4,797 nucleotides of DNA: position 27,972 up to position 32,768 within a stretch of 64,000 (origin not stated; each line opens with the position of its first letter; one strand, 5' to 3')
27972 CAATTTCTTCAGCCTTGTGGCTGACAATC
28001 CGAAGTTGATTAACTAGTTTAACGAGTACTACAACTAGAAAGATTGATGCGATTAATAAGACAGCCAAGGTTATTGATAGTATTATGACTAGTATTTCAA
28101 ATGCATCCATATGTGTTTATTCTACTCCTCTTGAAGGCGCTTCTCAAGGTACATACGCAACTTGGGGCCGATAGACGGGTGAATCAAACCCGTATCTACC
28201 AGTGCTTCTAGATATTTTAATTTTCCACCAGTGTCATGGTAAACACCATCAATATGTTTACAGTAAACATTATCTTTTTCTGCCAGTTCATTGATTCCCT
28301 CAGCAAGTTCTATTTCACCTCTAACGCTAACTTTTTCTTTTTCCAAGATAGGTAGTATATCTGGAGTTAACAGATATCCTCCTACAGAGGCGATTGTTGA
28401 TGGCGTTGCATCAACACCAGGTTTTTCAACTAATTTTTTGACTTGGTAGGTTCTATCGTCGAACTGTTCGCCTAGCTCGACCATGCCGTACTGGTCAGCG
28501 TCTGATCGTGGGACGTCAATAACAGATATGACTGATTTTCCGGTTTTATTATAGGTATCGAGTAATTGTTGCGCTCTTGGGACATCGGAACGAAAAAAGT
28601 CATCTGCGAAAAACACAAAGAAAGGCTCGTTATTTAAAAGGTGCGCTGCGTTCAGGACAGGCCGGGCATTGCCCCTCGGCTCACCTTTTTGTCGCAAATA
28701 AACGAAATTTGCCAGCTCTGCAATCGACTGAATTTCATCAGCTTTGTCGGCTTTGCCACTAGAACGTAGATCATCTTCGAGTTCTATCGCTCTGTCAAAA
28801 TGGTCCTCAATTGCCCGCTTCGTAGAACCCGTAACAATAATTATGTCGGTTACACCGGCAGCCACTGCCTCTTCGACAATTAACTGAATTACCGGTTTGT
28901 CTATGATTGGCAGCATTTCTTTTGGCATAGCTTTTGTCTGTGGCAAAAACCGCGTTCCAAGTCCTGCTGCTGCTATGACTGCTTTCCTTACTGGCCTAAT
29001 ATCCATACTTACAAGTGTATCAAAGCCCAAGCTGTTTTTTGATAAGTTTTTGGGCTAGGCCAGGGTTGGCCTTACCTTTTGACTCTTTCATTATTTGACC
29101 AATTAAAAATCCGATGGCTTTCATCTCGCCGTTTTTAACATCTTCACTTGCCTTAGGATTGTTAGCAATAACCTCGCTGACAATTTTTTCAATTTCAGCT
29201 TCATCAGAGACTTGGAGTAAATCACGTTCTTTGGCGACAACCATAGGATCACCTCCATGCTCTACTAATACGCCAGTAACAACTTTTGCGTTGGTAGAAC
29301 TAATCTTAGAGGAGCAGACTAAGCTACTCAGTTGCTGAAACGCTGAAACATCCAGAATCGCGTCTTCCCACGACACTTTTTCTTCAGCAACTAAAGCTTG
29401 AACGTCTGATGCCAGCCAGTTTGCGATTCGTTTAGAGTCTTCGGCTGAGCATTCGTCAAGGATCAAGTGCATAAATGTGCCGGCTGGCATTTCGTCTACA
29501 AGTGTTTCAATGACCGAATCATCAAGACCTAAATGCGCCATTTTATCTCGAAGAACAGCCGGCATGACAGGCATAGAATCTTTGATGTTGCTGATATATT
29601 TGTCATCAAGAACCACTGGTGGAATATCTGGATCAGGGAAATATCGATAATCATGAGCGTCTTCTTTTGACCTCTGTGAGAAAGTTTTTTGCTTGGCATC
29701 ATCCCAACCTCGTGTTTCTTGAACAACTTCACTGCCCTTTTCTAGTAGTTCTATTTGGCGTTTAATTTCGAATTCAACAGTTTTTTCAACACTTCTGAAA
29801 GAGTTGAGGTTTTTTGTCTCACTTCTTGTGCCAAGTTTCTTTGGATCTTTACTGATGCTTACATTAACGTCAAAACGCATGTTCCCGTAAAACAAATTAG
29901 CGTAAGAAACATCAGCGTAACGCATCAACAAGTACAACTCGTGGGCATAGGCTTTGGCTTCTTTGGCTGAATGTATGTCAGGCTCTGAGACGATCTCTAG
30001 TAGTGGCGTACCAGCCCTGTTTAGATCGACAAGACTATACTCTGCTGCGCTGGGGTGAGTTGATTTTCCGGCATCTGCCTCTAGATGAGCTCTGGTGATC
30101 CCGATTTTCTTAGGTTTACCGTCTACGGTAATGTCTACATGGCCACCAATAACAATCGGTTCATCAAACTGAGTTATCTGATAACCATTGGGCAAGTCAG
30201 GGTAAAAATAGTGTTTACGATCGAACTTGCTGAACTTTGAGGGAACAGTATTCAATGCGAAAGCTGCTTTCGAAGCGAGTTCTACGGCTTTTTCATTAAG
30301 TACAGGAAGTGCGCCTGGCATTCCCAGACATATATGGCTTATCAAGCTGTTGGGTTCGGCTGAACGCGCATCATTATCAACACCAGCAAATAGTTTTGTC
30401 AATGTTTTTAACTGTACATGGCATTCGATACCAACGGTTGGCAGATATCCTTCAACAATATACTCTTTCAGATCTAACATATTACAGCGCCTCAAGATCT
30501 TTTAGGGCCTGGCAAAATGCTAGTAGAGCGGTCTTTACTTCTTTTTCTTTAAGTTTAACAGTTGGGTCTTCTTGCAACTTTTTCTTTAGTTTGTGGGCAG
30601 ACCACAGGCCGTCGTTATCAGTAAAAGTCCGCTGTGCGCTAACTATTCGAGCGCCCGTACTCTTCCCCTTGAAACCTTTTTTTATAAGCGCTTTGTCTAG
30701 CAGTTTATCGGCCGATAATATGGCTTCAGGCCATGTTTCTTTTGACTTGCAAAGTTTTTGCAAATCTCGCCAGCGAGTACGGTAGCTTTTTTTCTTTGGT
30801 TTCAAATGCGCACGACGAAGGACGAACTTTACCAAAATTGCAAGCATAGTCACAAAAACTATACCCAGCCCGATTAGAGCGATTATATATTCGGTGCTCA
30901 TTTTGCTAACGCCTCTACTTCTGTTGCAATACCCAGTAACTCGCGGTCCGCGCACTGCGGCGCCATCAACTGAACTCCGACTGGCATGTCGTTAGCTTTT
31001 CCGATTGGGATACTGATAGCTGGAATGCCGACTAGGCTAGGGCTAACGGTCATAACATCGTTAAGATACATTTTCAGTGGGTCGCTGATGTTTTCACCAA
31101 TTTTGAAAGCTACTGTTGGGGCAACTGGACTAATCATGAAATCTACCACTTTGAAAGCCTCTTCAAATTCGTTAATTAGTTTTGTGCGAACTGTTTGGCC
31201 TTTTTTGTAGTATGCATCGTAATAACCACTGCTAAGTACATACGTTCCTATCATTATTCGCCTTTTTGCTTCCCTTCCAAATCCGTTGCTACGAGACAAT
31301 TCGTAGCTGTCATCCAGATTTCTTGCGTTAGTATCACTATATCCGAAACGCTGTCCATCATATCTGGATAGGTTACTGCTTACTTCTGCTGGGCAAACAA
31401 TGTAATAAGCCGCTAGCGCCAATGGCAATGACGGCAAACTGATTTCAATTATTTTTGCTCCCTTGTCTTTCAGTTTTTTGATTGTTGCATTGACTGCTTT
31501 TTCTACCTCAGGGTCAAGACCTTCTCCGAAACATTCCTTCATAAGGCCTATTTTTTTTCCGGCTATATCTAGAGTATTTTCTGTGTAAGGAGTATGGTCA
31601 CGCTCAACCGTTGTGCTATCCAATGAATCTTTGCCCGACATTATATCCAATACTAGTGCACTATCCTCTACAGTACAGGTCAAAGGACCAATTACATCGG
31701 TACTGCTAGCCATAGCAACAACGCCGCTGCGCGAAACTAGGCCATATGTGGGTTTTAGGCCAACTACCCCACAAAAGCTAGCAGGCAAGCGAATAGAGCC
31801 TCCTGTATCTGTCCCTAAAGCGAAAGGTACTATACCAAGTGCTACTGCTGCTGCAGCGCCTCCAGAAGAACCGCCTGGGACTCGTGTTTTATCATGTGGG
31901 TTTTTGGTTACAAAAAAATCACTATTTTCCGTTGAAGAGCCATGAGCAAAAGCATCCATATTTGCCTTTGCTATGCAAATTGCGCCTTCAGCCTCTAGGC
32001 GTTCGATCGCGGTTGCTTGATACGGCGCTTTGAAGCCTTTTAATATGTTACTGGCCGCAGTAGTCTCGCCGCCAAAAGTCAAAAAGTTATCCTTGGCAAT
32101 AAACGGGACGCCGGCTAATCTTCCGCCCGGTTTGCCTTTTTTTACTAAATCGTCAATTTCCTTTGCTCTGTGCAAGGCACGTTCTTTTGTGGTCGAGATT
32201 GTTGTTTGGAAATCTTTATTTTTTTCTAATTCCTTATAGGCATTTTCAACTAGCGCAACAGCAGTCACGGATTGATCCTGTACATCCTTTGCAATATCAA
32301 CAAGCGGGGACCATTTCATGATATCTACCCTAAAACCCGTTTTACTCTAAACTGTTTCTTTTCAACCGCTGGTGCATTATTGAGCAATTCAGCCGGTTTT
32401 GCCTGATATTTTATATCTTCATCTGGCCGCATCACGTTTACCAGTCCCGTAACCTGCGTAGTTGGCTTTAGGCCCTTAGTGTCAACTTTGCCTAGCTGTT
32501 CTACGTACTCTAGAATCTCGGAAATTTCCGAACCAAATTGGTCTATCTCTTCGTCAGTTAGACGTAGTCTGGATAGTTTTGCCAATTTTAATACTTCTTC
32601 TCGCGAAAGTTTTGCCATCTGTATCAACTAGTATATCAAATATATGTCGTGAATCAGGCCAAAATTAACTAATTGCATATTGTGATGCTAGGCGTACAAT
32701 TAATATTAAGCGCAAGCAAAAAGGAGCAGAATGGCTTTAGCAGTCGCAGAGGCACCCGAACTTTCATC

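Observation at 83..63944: A -10 hexamer sits 6-10 nt before the start codon at 15 or more genes, implying widespread leaderless mRNAs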

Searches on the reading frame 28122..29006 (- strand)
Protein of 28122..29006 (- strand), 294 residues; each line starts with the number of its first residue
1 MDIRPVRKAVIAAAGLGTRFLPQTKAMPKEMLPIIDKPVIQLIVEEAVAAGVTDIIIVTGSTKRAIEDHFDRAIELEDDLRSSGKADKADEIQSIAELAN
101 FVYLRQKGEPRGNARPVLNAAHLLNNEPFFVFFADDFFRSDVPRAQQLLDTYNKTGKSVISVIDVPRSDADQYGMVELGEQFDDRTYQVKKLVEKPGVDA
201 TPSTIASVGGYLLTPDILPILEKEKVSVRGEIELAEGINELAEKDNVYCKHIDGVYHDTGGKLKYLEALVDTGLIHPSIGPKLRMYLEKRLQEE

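Call 54: search_protein_families(library=pfam, proteins=[window:28122-29006:-], max_evalue=0.00001)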
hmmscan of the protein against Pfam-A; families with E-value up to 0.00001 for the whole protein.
window:28122-29006:- (294 aa): 1 family
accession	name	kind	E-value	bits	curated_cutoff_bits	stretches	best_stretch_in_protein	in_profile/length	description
PF00483.29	NTP_transferase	-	1.8e-31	110.1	21.2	1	8-269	1-239/245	Nucleotidyl transferase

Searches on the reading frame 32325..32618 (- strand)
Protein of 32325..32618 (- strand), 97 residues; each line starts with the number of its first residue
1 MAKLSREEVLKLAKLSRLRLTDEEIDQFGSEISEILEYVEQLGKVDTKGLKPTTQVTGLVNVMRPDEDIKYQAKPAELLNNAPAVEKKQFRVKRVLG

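Call 54: search_protein_families(library=pfam, proteins=[window:32325-32618:-], max_evalue=0.00001)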
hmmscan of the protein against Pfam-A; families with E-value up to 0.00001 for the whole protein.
window:32325-32618:- (97 aa): 1 family
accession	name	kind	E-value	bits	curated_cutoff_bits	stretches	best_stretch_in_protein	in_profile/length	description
PF02686.20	GatC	-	1.8e-21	76.5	23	1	20-92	1-66/66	Glu-tRNAGln amidotransferase C subunit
